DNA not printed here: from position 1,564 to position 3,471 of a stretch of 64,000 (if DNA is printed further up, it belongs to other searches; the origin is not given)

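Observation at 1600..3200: Approximately 450-aa uncharacterised N-terminal extension on the mod methyltransferase; possibly a non-canonical defense methylase rather than classical Type III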

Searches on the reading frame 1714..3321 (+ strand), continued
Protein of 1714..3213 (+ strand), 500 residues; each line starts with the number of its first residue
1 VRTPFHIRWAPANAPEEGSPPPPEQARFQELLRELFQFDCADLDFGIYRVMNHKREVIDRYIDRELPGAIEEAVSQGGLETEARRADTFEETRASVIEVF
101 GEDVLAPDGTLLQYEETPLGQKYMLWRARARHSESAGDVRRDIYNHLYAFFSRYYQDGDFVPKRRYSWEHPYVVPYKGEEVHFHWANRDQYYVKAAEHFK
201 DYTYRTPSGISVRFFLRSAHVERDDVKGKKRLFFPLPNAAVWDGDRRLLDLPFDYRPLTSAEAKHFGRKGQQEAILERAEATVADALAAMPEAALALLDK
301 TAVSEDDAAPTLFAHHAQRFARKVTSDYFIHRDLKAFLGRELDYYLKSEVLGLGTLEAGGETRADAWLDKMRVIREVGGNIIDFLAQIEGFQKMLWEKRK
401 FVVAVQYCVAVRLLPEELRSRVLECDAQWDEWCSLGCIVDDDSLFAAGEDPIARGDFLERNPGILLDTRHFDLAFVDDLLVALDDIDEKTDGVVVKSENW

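Call 35: get_annotated_region(hit=H1, flank=8000)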
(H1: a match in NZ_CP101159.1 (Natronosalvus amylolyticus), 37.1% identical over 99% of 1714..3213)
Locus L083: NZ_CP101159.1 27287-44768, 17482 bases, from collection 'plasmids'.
description: Natronosalvus amylolyticus strain WLHSJ1 plasmid unnamed3, complete sequence
organism: Natronosalvus amylolyticus (NCBI taxid 2961994)
taxonomy: Archaea; Euryarchaeota; Halobacteria; Halobacteriales; Natrialbaceae; Natronosalvus; Natronosalvus amylolyticus
host: -; source: cell culture,sediment; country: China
typing (MOB-suite, as given by PLSDB): non-mobilizable
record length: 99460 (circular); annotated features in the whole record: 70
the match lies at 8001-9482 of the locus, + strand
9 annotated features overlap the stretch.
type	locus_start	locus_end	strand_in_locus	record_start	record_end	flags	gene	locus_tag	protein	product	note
CDS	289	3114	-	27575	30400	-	-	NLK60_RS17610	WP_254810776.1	DEAD/DEAH box helicase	-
CDS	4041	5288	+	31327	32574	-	-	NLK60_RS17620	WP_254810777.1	hypothetical protein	-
CDS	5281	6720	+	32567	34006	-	-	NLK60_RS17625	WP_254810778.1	hypothetical protein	-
CDS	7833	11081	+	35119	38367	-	-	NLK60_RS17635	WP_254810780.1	DNA methyltransferase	GO:0006306 - DNA methylation [Evidence IEA]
CDS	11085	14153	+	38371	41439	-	-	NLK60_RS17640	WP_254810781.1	DEAD/DEAH box helicase family protein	-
CDS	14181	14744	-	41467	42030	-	-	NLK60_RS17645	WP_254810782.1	hypothetical protein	-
CDS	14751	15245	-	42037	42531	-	-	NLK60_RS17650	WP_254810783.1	hypothetical protein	-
CDS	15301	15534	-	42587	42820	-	-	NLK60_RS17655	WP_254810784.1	hypothetical protein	-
CDS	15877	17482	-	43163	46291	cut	-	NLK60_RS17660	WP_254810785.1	hypothetical protein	-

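Call 36: get_annotated_region(hit=H6, flank=8000)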
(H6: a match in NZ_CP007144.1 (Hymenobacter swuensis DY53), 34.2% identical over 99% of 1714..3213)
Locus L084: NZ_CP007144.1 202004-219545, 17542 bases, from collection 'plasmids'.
description: Hymenobacter swuensis DY53 plasmid pHsw1, complete sequence
organism: Hymenobacter swuensis DY53 (NCBI taxid 1227739)
taxonomy: Bacteria; Bacteroidota; Cytophagia; Cytophagales; Hymenobacteraceae; Hymenobacter; Hymenobacter swuensis; Hymenobacter swuensis DY53
host: -; source: -; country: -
typing (MOB-suite, as given by PLSDB): mobilizable; replicon rep_cluster_1754; relaxase MOBB
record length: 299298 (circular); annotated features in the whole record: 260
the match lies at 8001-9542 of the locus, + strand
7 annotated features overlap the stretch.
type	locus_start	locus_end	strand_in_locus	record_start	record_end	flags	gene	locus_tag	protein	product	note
CDS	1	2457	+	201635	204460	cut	-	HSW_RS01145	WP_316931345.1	SNF2-related protein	-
CDS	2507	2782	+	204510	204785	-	-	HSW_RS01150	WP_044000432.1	hypothetical protein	-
CDS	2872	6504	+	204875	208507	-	-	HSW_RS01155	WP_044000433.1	AAA family ATPase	-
CDS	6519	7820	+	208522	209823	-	-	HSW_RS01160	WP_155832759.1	hypothetical protein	-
CDS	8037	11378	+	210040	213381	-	-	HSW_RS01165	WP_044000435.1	DNA methyltransferase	GO:0006306 - DNA methylation [Evidence IEA]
CDS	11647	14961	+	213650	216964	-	-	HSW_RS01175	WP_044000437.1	DEAD/DEAH box helicase family protein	-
CDS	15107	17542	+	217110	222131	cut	-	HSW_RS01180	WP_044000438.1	AAA domain-containing protein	-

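Call 37: get_annotated_region(hit=H9, flank=8000)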
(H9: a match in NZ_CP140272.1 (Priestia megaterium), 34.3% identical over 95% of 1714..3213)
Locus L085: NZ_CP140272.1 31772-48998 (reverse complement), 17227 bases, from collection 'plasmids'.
description: Priestia megaterium strain CACC119 plasmid p6_CACC119, complete sequence
organism: Priestia megaterium (NCBI taxid 1404)
taxonomy: Bacteria; Bacillota; Bacilli; Bacillales; Bacillaceae; Priestia; Priestia megaterium
host: -; source: Single cell,ginseng rhizosphere; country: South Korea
typing (MOB-suite, as given by PLSDB): mobilizable; replicon rep_cluster_385; relaxase MOBP
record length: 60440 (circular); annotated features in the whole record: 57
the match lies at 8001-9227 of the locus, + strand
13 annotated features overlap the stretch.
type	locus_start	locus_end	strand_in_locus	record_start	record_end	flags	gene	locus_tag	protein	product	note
CDS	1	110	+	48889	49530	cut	-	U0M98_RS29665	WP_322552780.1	restriction endonuclease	GO:0009307 - DNA restriction-modification system [Evidence IEA]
CDS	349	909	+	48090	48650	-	-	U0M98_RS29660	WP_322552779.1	L,D-transpeptidase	-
CDS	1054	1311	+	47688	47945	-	-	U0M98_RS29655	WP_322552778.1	hypothetical protein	-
CDS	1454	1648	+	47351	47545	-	-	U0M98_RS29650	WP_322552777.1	hypothetical protein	-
CDS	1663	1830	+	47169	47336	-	-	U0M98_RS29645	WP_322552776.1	hypothetical protein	-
CDS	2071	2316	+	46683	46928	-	-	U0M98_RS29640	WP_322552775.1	DNA-binding protein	-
CDS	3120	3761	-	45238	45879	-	-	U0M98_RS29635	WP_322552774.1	hypothetical protein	-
CDS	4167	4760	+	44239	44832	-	-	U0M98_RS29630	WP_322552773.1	hypothetical protein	-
CDS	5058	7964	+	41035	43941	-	-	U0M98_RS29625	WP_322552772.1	ATP-dependent DNA helicase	-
CDS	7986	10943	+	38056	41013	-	-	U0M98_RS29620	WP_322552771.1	DNA methyltransferase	GO:0006306 - DNA methylation [Evidence IEA]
CDS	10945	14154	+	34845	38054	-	-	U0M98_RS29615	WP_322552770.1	DEAD/DEAH box helicase family protein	-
CDS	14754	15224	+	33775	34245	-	-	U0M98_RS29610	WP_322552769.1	hypothetical protein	-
CDS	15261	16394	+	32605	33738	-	-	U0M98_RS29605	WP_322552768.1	BRCT domain-containing protein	-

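Call 40: search_protein_families(library=padloc, max_evalue=0.001, proteins=[L081:5980-8940:+, L081:8998-12135:+, L081:12138-15497:+, L082:6195-8978:+])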
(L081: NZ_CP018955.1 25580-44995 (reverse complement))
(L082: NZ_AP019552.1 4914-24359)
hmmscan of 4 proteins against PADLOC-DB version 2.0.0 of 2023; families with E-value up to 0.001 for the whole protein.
L081:5980-8940:+ (987 aa): 46 families (the best 25 are shown)
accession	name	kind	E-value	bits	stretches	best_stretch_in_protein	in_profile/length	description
PDLC02619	DrmD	-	2.5e-196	652.6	1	30-684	25-657/872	DrmD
PDLC02500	BrxHI|BrxHII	-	1.6e-73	246.7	3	497-670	510-680/933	BrxHI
PDLC02621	DrmD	-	7.3e-66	221.1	1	21-659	107-725/1040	DrmD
PDLC00659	HmaA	-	5.5e-60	201.3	1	34-679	101-729/1176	SNF2 helicase / DEAD-box helicase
PDLC02623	DrmD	-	9.2e-56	187.2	2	33-227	97-307/1040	DrmD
PDLC02620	DrmD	-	5.5e-48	161.7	2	36-469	98-515/1060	DrmD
PDLC02572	DrmA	-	3.9e-46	155.5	1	27-579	108-641/1043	DrmA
PDLC02504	BrxHI|BrxHII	-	2.1e-45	153.1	2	497-647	516-670/971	BrxHII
PDLC02843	DpdE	-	2.2e-43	146.4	2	30-227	151-327/1091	DpdE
PDLC02632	DrmD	-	6.5e-42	141.8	1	27-576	113-640/662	DrmD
PDLC02840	DpdE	-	2.1e-39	133.6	3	30-111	152-234/1091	DpdE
PDLC02634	DrmD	-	2.6e-37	126.1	1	34-575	88-598/900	DrmD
PDLC02844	DpdE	-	1.6e-34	117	2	30-243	146-349/1074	DpdE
PDLC02633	DrmD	-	1.9e-33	113.4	1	27-573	115-642/839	DrmD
PDLC00633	ZorD1|ZorD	-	1e-32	111.2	2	21-286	429-692/908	"SWI2/SNF2 helicase, Mrr-like nuclease"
PDLC02846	DpdE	-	1.2e-28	97.5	2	30-201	155-324/1034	DpdE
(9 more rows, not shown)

L081:8998-12135:+ (1046 aa): 24 families
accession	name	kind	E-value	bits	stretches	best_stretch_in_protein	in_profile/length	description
PDLC03646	MTase_III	-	0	1173.5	1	1-1044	1-1056/1057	Type III methyltransferase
PDLC03638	MTase_III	-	3.8e-72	241.8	3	292-589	203-508/816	Type III methyltransferase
PDLC03634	MTase_III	-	1.7e-47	160.6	2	512-833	171-462/621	Type III methyltransferase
PDLC03641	MTase_III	-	1.3e-44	150.9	2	512-819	182-450/657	Type III methyltransferase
PDLC03644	MTase_III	-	1.4e-42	144.2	1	464-831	38-397/542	Type III methyltransferase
PDLC03635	MTase_III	-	1.6e-42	144.1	1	463-908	217-652/708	Type III methyltransferase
PDLC03642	MTase_III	-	8.1e-42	141.6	2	465-628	83-256/528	Type III methyltransferase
PDLC03636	MTase_III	-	7.4e-40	135.3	1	457-830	39-408/575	Type III methyltransferase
PDLC03645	MTase_III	-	2e-36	123.4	2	462-647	137-328/709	Type III methyltransferase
PDLC03640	MTase_III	-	3.2e-30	103.1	3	724-885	341-501/654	Type III methyltransferase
PDLC03639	MTase_III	-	9.5e-29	98.2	2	427-646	53-273/639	Type III methyltransferase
PDLC03278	MTase_II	-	1.2e-20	72.3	2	474-590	8-122/390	Type II methyltransferase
PDLC03637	MTase_III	-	8.2e-20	68.9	2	464-562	121-234/513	Type III methyltransferase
PDLC03354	MTase_II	-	5.2e-17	60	1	454-618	60-238/425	Type II methyltransferase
PDLC03300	MTase_II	-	2.1e-13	48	2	505-609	79-178/302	Type II methyltransferase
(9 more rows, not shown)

L081:12138-15497:+ (1120 aa): 1 family
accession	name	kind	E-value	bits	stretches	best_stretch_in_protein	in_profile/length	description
PDLC03654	REase_III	-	0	1650.9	1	5-1117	13-1125/1154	Type III restriction enzyme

L082:6195-8978:+ (928 aa): 54 families (the best 25 are shown)
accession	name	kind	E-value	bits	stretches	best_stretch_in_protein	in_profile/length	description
PDLC03802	RTasHel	-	7.5e-64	214.7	2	26-403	8-352/675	DRT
PDLC00132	GajB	-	2.6e-58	196.2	2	24-391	4-379/625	UrvD helicase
PDLC00103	GajB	-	2.6e-57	193.1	1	29-657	22-601/612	UrvD helicase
PDLC00117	GajB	-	4.3e-57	191.9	2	26-445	18-426/604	UrvD helicase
PDLC00114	GajB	-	8e-55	184.6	2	23-395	7-383/635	UrvD helicase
PDLC00107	GajB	-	3.7e-54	182.3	2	11-405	4-384/587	UrvD helicase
PDLC00127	GajB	-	1.8e-43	146.9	2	23-368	8-343/594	UrvD helicase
PDLC00123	GajB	-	9e-37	124.9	2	24-374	5-317/540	UrvD helicase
PDLC00116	GajB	-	5.6e-35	119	3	231-388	162-318/557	UrvD helicase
PDLC00134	GajB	-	2.1e-34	117.4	1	37-388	29-375/431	UrvD helicase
PDLC00144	GajB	-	6.2e-34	115.5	2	232-390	164-324/559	UrvD helicase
PDLC00130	GajB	-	2.7e-32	109.8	1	24-341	4-315/589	UrvD helicase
PDLC00119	GajB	-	1.3e-30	104.9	2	35-319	14-308/565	UrvD helicase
PDLC00138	GajB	-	1e-27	95.1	2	191-382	179-372/581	UrvD helicase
PDLC00110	GajB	-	1.3e-27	94.6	3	175-392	211-450/725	UrvD helicase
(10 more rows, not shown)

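Call 42: search_solved_structures(query=A1, max_evalue=10, show_alignments=1)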
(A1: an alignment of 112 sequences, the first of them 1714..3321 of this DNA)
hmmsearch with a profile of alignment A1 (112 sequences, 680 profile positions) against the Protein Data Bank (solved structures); distinct sequences matched with E-value up to 10: 3.
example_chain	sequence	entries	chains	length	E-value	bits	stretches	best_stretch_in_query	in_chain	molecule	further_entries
6k0w_B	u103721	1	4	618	3.4e-25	92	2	526-640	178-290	Adenine specific DNA methyltransferase (Mod)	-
4zcf_A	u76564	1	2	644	6.3e-25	91.1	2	519-627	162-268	Restriction endonuclease EcoP15I, modification subunit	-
7dsu_A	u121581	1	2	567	8.8e-23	84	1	473-670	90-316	Mbo45V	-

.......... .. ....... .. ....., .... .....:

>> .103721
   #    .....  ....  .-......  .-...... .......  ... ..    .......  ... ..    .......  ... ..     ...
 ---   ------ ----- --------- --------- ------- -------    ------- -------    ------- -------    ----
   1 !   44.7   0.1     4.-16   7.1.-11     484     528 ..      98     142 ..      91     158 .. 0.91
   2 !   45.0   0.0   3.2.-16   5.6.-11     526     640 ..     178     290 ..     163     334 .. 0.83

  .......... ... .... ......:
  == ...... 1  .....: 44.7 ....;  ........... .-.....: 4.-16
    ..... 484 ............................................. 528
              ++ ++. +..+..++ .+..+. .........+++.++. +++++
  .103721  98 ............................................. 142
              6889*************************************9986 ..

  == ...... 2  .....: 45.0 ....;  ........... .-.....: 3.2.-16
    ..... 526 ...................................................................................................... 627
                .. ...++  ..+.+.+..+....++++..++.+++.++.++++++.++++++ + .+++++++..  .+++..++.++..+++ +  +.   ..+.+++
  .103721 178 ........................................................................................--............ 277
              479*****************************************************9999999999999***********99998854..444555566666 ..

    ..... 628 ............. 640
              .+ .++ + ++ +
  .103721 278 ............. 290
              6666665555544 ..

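Call 55: find_encoding_contigs(protein=P0001, flank=10000, max_places=3)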
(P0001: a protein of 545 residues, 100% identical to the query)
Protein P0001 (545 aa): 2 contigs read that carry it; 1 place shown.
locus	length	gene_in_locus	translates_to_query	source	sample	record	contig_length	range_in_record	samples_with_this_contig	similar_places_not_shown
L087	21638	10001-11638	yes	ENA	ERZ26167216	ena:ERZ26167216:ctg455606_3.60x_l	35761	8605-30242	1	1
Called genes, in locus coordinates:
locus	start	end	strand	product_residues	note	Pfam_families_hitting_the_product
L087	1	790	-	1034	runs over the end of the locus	PF00176:SNF2-rel_dom, PF04851:ResIII, PF00271:Helicase_C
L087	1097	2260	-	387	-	-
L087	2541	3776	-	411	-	PF00872:Transposase_mut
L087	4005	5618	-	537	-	PF19192:Response_reg_2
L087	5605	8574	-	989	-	PF13589:HATPase_c_3, PF19191:HEF_HK, PF02518:HATPase_c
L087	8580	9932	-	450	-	PF00145:DNA_methylase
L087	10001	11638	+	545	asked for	-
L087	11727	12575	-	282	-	PF13276:HTH_21, PF00665:rve, PF13683:rve_3, PF13333:rve_2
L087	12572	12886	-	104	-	PF01527:HTH_Tnp_1, PF13518:HTH_28 (faint)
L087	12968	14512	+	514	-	PF01555:N6_N4_Mtase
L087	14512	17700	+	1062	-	PF04851:ResIII, PF18766:SWI2_SNF2 (weak)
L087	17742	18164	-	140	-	PF01850:PIN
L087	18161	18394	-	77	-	-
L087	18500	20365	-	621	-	PF00009:GTP_EFTU, PF03144:GTP_EFTU_D2, PF00679:EFG_C, PF21018:BipA_C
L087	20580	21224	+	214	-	-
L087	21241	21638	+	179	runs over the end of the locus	-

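Call 66: search_protein_families(library=padloc, max_evalue=0.00001, proteins=[L087:5605-8574:-, L087:4005-5618:-, L087:1097-2260:-, L087:1-790:-])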
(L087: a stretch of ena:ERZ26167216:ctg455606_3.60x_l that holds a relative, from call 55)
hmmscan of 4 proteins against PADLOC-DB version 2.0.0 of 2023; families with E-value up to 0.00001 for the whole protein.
L087:5605-8574:- (989 aa): 1 family
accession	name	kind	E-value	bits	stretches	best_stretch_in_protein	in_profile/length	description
PDLC03419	REase_II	-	3.2e-07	27.1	1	4-119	6-117/695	Type II restriction enzyme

L087:4005-5618:- (537 aa): 0 families

L087:1097-2260:- (387 aa): 0 families

L087:1-790:- (263 aa): 22 families
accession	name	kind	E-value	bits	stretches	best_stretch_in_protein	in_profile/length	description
PDLC02623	DrmD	-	2.6e-31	106.2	1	14-259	7-258/1040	DrmD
PDLC02621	DrmD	-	4.1e-25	86.2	1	95-253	117-267/1040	DrmD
PDLC02500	BrxHI|BrxHII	-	3.8e-22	76.7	1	91-251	81-241/933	BrxHI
PDLC02572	DrmA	-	1.9e-18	63.9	1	93-255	112-264/1043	DrmA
PDLC02632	DrmD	-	1.9e-17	61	1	94-251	118-265/662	DrmD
PDLC02622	DrmD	-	7e-17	59.4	1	94-254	117-267/422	DrmD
PDLC02843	DpdE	-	8e-17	58.4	1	87-170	145-226/1091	DpdE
PDLC02846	DpdE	-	2.3e-15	53.6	1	87-168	149-231/1034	DpdE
PDLC02504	BrxHI|BrxHII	-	9.9e-15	51.5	1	89-171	98-178/971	BrxHII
PDLC02633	DrmD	-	1.2e-14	51.3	1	92-255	118-271/839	DrmD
PDLC02840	DpdE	-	5.4e-14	49.4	1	86-169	145-229/1091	DpdE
PDLC02634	DrmD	-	1.4e-13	47.6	1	74-256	66-225/900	DrmD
PDLC02618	DrmD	-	4.8e-13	47.1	1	95-169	105-176/273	DrmD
PDLC02844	DpdE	-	2.3e-12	43.6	1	75-169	128-220/1074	DpdE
PDLC02853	DpdE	-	2.6e-12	43.6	1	65-169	60-164/985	DpdE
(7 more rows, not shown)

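Call 71: search_protein_representatives(protein=window:1714-3150:+)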
Query: 479 residues. Proteins with E-value up to 0.001 (for the whole library): 2442; up to 1e-10: 1524; up to 1e-30: 816. The best 150 are listed.
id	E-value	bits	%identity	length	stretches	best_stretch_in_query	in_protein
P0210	2.6e-141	488.3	50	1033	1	26-478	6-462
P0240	7.1e-131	453.8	46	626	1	27-478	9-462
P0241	1.1e-129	449.9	46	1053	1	26-478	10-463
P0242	4.9e-128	444.5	47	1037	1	27-475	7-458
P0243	6.0e-127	440.9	46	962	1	24-478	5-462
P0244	1.0e-125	436.8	48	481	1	10-435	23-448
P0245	1.6e-124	432.9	49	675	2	25-438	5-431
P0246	2.0e-124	432.6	75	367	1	144-401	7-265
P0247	1.4e-123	429.7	48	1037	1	24-478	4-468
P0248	1.2e-121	423.4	46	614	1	24-472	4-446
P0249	3.2e-121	422.0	46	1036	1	26-479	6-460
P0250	8.9e-119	414.0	43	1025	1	25-478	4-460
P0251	6.7e-117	407.8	44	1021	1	25-473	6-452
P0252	5.0e-116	404.9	45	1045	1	25-479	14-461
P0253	4.8e-114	398.3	42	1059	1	26-479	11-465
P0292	3.8e-86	306.3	39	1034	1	22-479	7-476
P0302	4.2e-84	299.6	37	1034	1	24-479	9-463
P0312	1.3e-81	291.3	41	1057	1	25-478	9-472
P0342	3.8e-77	276.7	39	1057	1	25-478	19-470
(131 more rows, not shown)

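Call 72: search_dna_similar(query=window:1714-3213:+, collection=phages, mode=protein, max_rows=10)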
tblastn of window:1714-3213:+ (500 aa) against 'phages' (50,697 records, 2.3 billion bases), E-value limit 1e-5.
Records with a match: 1; places in all: 1; records where one place covers at least 80% of the query: 0.
Best place of each record, by identity: <60% 1.
By first word of the organism name: Thermus 1.
By host as written in the record: Thermus thermophilus HB8 1.
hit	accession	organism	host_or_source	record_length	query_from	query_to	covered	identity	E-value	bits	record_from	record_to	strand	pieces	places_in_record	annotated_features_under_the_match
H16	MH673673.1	Thermus phage phiLo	Thermus thermophilus HB8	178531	28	79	10%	48.3%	3e-8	63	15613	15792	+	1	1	putative restriction endonuclease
